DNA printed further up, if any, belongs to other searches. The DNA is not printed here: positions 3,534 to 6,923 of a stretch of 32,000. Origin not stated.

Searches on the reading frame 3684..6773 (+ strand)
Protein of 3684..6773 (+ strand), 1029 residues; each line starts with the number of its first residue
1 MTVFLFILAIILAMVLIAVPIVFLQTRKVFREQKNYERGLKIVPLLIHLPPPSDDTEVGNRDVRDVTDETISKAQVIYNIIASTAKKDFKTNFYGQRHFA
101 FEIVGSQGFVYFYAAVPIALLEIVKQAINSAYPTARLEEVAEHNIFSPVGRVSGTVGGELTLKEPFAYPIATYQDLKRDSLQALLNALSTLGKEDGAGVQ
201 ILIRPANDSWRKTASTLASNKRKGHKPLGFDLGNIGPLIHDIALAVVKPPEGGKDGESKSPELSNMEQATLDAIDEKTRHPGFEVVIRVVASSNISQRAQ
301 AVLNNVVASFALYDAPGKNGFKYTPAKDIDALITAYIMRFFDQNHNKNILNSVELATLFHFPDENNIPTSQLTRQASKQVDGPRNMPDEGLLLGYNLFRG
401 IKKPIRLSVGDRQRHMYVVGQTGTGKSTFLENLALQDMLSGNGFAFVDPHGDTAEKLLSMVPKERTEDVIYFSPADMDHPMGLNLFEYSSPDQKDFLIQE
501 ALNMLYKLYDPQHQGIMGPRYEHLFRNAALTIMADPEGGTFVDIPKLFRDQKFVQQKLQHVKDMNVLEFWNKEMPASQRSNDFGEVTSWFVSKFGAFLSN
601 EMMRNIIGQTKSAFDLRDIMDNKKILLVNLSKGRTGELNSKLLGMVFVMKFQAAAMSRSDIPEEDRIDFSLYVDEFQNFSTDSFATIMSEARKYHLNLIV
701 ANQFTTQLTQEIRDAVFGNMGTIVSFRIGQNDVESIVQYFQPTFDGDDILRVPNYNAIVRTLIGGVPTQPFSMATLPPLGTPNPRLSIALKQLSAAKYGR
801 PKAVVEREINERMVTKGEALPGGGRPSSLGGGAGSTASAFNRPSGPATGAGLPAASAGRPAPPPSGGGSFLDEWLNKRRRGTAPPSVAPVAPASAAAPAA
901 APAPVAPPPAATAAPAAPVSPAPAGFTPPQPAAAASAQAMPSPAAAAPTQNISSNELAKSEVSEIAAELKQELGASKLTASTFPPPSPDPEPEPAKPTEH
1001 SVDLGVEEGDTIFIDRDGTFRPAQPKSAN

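Call 12: search_protein_families(library=pfam, proteins=[window:3684-6773:+], max_evalue=0.001)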
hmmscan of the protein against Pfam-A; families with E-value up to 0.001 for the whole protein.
window:3684-6773:+ (1029 aa): 2 families
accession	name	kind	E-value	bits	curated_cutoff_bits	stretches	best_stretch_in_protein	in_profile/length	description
PF13401.12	AAA_22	-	3e-05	24.8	27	1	412-463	4-56/130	AAA domain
PF01935.23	DUF87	-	0.0005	20.7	23.2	0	405-499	14-103/220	Helicase HerA, central domain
